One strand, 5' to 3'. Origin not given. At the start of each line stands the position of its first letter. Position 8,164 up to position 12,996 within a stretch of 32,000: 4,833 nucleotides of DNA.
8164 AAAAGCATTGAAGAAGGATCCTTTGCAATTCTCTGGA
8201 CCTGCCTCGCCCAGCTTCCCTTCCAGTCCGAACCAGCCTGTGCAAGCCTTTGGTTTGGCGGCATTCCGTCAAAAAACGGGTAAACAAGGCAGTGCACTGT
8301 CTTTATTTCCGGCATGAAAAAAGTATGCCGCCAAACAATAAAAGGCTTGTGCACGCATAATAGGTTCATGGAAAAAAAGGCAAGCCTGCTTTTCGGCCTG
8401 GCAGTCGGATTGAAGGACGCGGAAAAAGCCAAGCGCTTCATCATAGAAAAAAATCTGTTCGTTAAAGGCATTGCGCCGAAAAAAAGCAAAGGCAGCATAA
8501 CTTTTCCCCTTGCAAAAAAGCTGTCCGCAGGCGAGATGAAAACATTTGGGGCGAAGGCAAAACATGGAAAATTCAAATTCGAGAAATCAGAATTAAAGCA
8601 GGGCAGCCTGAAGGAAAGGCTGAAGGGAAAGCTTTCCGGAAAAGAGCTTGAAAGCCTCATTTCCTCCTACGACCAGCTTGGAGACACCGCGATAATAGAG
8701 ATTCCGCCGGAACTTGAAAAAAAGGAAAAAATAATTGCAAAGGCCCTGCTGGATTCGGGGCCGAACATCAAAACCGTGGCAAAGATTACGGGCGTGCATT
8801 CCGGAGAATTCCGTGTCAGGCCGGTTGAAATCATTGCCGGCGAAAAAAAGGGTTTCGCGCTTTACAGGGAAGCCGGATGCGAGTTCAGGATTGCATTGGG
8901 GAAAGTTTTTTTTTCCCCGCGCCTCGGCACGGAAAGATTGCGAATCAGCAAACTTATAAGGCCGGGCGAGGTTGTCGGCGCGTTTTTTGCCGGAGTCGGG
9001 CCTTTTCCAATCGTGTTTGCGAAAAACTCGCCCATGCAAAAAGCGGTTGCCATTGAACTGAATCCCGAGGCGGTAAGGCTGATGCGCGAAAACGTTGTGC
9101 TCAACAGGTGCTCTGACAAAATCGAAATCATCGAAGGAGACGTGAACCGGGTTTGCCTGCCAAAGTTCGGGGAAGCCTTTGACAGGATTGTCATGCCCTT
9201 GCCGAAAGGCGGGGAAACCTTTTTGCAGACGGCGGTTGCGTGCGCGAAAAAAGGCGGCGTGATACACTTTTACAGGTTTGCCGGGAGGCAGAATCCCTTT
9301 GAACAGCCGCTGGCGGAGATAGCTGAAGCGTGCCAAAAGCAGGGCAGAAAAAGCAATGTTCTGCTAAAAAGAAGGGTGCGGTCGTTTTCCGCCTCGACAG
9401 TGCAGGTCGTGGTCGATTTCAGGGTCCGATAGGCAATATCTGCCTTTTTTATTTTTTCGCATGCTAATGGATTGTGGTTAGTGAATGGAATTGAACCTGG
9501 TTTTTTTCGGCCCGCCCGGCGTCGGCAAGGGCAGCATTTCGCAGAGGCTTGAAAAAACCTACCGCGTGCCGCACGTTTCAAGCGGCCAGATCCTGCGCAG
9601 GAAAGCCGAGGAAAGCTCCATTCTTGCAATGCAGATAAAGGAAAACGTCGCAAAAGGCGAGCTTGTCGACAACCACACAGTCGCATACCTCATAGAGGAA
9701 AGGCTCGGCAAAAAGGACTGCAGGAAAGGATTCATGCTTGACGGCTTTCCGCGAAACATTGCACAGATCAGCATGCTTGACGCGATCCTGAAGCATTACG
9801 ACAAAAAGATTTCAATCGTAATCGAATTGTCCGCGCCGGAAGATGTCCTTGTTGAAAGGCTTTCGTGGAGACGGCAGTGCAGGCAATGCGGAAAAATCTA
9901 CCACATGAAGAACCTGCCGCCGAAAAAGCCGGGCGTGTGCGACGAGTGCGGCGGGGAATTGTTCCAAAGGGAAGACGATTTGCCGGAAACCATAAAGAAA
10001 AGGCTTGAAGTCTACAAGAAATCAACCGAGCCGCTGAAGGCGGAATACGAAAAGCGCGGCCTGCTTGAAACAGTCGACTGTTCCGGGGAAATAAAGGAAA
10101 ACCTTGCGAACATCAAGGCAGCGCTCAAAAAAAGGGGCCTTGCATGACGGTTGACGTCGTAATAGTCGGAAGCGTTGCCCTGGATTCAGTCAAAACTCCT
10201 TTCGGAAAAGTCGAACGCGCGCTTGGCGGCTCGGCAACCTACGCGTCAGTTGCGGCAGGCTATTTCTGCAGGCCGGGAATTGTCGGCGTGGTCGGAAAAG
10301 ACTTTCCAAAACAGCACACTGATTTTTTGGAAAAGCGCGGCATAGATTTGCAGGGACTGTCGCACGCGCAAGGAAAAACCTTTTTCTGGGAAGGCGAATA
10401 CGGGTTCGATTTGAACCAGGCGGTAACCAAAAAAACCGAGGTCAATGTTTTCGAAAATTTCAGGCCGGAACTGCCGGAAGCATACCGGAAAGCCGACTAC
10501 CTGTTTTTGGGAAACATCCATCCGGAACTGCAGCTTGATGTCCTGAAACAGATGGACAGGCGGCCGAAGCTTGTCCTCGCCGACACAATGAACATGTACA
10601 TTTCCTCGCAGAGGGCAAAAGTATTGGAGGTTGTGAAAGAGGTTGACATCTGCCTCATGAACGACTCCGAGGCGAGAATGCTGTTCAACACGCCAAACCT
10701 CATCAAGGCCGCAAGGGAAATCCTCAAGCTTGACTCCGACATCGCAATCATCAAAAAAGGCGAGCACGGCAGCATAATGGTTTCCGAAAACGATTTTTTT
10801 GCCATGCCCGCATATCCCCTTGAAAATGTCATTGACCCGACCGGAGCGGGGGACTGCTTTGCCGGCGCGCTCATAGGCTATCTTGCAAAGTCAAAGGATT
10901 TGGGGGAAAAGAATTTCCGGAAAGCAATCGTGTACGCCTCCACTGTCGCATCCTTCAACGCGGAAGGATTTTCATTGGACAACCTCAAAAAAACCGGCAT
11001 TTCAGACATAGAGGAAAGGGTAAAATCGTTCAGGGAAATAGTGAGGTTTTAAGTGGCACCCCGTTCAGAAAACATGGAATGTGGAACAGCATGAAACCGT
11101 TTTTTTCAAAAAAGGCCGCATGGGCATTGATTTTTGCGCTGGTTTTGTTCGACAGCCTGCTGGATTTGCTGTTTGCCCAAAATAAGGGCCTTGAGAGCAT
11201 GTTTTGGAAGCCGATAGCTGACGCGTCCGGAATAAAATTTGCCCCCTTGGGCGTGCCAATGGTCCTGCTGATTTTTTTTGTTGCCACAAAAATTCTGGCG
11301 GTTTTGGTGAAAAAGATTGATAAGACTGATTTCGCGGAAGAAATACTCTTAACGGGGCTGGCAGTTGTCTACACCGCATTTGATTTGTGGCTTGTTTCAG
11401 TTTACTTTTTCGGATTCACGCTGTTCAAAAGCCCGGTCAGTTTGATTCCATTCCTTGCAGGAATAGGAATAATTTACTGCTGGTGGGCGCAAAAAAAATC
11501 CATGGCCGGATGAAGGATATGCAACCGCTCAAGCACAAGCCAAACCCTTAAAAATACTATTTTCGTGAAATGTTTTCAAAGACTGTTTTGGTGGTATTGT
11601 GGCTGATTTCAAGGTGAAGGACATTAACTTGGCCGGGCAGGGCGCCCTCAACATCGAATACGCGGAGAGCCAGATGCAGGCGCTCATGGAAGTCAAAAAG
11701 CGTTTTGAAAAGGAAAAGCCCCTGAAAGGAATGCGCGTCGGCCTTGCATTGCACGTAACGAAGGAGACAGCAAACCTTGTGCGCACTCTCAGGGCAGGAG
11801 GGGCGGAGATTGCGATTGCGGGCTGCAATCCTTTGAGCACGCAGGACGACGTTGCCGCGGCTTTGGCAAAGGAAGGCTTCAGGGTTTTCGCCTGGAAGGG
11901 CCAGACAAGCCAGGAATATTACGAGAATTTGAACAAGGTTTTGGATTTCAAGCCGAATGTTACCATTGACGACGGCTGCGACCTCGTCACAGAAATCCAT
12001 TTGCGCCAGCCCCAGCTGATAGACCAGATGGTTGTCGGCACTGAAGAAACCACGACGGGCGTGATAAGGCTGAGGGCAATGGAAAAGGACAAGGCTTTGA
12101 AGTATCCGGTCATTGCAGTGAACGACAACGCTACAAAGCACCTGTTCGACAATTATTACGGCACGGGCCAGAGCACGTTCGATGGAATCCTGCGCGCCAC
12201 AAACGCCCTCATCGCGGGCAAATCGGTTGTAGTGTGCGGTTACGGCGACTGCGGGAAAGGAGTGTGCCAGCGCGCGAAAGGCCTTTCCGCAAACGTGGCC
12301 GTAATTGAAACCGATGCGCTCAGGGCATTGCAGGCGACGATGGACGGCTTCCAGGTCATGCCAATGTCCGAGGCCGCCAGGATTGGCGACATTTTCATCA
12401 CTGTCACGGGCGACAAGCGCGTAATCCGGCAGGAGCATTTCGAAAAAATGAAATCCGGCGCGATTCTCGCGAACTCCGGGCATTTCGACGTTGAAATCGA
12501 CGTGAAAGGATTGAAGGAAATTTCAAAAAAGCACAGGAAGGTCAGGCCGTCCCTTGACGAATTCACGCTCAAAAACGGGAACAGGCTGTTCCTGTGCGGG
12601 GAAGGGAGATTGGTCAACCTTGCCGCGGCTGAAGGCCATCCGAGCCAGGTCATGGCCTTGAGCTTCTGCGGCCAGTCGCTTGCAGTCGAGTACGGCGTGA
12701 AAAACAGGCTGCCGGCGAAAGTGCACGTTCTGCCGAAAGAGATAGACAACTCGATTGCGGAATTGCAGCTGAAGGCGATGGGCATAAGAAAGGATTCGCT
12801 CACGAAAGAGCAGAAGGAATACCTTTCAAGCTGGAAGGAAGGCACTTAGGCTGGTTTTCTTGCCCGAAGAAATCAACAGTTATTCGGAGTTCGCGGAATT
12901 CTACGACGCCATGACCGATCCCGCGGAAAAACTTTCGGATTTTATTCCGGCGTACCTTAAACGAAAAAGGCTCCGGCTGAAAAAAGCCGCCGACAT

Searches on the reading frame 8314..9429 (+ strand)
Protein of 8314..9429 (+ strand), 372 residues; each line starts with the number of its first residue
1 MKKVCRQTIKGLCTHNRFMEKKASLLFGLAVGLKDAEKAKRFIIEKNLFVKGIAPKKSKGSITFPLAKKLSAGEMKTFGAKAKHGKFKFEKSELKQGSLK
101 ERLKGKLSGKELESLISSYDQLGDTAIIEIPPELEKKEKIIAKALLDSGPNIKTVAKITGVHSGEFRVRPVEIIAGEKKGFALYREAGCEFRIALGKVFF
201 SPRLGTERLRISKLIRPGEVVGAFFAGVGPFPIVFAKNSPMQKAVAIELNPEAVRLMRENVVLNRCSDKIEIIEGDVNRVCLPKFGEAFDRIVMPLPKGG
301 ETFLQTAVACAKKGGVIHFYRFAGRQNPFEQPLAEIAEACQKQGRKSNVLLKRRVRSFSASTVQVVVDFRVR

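Call 73: search_protein_families(library=pfam, proteins=[window:8314-9429:+], max_evalue=0.00001)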
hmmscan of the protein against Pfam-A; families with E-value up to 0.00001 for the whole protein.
window:8314-9429:+ (372 aa): 3 families
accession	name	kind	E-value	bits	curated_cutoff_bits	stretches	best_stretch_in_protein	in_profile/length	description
PF02475.24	TRM5-TYW2_MTfase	-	4.8e-43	147.4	28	1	184-344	3-160/164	TRM5/TYW2 methyltransferase domain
PF25133.1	TYW2_N_2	-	2.6e-19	69.6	27.7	1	99-178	1-78/79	TYW2 N-terminal domain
PF02005.22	TRM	-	8.5e-07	28.9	27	1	227-317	59-149/376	N2,N2-dimethylguanosine tRNA methyltransferase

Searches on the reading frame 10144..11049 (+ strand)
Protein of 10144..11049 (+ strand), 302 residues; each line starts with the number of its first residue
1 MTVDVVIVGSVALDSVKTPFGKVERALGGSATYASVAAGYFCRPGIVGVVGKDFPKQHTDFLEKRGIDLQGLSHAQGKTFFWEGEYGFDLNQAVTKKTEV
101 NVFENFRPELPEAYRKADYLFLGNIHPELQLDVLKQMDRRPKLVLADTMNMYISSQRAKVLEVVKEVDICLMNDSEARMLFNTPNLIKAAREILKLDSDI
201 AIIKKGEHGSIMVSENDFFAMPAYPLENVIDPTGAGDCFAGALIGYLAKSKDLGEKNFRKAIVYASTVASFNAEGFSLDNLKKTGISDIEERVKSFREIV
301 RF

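Call 73: search_protein_families(library=pfam, proteins=[window:10144-11049:+], max_evalue=0.00001)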
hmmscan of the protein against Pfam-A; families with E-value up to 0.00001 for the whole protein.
window:10144-11049:+ (302 aa): 1 family
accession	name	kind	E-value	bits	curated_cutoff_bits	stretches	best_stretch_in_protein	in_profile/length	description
PF00294.29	PfkB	-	4.7e-27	95.5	25.8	1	19-274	27-291/302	pfkB family carbohydrate kinase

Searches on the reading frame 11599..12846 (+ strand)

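Call 73: search_protein_families(library=pfam, proteins=[window:11599-12846:+], max_evalue=0.00001)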
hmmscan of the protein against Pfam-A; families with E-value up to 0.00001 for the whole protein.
window:11599-12846:+ (416 aa): 4 families
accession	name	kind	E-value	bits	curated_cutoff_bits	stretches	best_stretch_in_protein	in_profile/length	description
PF05221.23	AdoHcyase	-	1.6e-66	224.9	25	2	3-135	1-138/299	S-adenosyl-L-homocysteine hydrolase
PF00670.27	AdoHcyase_NAD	-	1.1e-55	188.6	27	1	185-345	1-161/162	S-adenosyl-L-homocysteine hydrolase, NAD binding domain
PF02826.25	2-Hacid_dh_C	-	8.1e-09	35.5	25.1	1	204-295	33-128/178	D-isomer specific 2-hydroxyacid dehydrogenase, NAD binding domain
PF07991.19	KARI_N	-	8.4e-08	32.4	20.6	1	205-301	2-102/165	Acetohydroxy acid isomeroreductase, NADPH-binding domain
